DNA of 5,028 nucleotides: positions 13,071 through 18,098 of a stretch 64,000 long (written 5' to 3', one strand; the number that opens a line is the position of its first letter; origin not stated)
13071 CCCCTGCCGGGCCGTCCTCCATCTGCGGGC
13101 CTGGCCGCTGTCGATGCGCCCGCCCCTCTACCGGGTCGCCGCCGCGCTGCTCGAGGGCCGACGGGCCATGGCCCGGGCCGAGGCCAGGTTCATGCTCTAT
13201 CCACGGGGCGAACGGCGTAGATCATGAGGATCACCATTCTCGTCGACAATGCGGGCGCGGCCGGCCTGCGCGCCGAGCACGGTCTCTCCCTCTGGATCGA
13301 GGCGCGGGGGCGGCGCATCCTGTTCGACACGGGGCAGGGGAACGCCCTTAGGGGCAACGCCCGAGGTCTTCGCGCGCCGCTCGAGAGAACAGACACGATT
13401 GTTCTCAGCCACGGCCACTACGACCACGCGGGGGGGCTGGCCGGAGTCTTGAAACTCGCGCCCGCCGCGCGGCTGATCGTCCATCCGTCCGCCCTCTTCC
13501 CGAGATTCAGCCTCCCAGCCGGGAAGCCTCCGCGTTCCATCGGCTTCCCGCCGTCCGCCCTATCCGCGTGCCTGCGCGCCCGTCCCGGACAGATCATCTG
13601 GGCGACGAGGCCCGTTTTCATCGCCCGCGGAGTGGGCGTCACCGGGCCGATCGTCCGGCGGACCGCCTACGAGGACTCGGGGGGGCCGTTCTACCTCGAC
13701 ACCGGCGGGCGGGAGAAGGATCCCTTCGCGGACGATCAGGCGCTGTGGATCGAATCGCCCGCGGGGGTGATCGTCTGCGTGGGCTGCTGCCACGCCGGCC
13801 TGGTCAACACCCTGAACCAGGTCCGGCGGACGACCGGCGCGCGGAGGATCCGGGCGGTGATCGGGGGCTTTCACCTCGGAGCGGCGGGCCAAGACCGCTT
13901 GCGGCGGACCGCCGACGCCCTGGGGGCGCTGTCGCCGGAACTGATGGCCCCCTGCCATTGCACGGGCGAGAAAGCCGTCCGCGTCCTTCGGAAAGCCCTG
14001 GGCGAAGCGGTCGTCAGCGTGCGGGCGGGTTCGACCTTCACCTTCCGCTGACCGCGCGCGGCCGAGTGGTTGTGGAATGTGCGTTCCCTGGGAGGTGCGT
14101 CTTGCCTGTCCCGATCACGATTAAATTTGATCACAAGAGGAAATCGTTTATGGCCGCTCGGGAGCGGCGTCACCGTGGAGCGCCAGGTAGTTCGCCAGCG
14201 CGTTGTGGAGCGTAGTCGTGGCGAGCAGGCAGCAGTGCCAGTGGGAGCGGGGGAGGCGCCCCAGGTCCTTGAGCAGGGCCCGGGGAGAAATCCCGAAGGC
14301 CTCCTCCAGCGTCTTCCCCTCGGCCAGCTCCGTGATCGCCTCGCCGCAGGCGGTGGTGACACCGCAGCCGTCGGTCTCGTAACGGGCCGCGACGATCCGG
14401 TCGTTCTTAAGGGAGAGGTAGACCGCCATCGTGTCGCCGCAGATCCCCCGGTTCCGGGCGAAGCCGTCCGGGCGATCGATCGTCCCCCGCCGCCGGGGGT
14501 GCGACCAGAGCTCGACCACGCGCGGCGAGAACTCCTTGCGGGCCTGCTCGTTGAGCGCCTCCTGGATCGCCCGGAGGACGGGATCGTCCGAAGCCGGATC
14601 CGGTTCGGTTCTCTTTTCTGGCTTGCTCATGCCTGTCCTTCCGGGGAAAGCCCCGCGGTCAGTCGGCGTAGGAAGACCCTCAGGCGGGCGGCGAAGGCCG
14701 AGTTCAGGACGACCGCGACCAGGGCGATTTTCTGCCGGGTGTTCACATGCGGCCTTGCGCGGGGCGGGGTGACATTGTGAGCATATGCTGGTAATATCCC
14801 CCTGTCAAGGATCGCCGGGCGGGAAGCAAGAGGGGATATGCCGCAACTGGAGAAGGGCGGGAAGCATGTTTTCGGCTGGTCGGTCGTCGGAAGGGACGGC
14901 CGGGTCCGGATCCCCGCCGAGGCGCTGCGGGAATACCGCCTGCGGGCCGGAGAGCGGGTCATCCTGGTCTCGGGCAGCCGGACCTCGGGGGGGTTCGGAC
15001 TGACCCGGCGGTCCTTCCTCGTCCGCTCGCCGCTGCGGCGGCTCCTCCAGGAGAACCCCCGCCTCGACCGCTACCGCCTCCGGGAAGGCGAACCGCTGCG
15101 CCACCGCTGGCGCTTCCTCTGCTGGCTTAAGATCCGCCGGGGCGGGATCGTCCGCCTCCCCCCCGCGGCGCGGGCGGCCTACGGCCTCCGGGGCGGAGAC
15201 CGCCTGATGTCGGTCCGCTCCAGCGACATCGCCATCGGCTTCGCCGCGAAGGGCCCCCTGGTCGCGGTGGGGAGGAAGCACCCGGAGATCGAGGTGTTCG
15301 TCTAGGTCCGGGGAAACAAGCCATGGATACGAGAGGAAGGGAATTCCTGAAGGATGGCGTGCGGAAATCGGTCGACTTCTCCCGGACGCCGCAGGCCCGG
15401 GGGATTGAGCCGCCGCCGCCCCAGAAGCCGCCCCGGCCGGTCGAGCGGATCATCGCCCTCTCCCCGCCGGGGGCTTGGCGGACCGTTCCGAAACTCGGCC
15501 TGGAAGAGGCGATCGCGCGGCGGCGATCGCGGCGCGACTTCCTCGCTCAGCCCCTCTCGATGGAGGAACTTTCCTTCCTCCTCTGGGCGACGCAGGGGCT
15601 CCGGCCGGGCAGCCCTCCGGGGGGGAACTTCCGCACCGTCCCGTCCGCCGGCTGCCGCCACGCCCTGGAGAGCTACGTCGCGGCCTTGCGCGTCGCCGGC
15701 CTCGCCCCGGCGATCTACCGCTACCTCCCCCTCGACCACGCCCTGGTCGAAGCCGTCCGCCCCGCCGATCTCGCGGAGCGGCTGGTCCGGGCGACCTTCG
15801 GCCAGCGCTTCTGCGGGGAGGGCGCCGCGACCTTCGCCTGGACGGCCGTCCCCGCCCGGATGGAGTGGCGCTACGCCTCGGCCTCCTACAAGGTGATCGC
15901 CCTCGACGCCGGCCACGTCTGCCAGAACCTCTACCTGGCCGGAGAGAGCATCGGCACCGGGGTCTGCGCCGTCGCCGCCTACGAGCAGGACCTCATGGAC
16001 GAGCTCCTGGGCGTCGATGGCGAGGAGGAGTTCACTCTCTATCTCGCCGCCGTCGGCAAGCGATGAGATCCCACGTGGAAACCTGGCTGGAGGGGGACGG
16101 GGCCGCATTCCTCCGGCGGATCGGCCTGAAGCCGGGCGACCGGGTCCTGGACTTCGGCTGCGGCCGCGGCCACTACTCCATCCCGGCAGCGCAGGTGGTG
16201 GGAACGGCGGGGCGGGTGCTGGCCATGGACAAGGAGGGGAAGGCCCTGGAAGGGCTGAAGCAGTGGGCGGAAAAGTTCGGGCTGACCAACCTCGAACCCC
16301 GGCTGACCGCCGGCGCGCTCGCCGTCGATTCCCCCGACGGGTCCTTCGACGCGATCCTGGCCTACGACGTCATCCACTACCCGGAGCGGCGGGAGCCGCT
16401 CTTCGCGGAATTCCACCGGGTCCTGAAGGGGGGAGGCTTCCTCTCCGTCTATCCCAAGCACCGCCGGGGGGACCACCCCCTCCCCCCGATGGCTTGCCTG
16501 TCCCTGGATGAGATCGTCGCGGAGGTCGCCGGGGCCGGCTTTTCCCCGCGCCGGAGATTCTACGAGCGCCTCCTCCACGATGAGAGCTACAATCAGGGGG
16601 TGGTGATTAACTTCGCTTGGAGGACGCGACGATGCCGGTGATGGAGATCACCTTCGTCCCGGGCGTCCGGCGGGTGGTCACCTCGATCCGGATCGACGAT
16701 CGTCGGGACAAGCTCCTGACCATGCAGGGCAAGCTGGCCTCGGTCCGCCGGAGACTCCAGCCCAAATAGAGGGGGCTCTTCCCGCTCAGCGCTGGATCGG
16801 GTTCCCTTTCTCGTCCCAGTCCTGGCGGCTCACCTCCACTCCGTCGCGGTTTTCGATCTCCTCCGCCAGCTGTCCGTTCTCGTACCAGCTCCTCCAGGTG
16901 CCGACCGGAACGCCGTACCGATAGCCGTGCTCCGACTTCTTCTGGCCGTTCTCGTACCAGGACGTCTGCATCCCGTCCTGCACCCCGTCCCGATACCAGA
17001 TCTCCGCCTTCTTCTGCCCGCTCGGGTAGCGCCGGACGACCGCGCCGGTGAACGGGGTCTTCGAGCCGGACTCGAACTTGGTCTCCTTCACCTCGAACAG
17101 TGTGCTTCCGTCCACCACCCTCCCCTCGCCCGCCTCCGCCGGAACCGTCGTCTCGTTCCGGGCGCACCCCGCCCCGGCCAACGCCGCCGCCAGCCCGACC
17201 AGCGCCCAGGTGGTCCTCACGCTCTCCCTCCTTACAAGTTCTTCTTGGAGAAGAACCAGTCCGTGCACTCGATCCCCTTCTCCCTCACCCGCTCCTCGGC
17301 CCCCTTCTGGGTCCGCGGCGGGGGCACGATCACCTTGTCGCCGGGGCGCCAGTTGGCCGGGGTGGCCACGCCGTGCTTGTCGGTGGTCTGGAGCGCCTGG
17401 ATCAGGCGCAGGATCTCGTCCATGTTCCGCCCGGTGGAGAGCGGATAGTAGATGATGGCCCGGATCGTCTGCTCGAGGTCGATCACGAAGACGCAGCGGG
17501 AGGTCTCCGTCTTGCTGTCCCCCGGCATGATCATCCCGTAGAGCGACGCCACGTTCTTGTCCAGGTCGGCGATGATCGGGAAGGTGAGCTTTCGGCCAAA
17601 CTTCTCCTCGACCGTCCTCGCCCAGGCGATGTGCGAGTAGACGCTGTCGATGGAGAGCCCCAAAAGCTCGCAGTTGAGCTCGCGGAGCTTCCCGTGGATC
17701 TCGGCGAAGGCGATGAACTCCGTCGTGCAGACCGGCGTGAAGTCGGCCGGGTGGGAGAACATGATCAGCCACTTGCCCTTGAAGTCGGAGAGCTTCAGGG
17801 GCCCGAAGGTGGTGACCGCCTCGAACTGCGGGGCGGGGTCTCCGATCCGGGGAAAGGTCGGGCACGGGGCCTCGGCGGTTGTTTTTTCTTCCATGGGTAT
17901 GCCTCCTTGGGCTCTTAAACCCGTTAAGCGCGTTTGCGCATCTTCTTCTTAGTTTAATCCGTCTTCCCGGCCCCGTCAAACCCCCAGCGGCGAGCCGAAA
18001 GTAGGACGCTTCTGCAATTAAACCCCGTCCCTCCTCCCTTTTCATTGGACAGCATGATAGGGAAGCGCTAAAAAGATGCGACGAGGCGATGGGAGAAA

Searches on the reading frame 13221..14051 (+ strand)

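Call 54: search_protein_families(library=pfam, proteins=[window:13221-14051:+], max_evalue=0.0001)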
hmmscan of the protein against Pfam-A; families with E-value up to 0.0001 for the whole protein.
window:13221-14051:+ (276 aa): 2 families
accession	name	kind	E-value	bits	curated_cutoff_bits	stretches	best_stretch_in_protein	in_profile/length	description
PF00753.33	Lactamase_B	-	1.5e-12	48.3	22.7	1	20-105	5-92/196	Metallo-beta-lactamase superfamily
PF12706.13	Lactamase_B_2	-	8.5e-09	35.7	27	1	31-89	1-64/200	Beta-lactamase superfamily domain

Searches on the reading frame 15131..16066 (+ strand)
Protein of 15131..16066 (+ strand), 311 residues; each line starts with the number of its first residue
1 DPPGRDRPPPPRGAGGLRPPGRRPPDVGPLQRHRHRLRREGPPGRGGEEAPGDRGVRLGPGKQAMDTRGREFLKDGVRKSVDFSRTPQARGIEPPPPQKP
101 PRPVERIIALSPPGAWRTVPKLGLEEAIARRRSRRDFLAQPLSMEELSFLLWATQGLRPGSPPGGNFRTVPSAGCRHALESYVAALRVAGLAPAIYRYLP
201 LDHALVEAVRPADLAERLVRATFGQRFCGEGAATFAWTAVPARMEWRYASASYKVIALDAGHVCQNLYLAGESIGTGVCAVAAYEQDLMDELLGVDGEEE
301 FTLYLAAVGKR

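Call 54: search_protein_families(library=pfam, proteins=[window:15131-16066:+], max_evalue=0.0001)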
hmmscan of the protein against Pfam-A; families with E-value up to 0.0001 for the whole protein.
window:15131-16066:+ (311 aa): 1 family
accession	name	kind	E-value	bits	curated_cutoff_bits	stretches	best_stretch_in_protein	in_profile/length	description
PF00881.29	Nitroreductase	-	1.7e-24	87.3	23.5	1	128-310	1-167/167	Nitroreductase family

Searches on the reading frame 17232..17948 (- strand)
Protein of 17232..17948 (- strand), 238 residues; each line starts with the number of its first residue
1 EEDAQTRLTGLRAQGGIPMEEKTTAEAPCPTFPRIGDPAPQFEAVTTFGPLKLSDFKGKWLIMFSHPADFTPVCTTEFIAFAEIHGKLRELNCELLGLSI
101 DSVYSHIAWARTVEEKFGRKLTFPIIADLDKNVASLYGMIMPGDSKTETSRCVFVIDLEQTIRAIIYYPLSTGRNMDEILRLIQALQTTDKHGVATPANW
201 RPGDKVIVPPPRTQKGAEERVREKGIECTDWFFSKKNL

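Call 54: search_protein_families(library=pfam, proteins=[window:17232-17948:-], max_evalue=0.0001)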
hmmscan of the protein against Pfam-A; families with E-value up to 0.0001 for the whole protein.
window:17232-17948:- (238 aa): 3 families
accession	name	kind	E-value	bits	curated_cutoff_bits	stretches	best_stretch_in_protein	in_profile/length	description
PF00578.27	AhpC-TSA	-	1.6e-32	112.5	26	1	35-164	1-123/124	AhpC/TSA family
PF10417.14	1-cysPrx_C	-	3.2e-18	65.9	21.1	1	185-223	1-40/41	C-terminal domain of 1-Cys peroxiredoxin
PF08534.16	Redoxin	-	3.2e-15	56.6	26.6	1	36-176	3-144/148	Redoxin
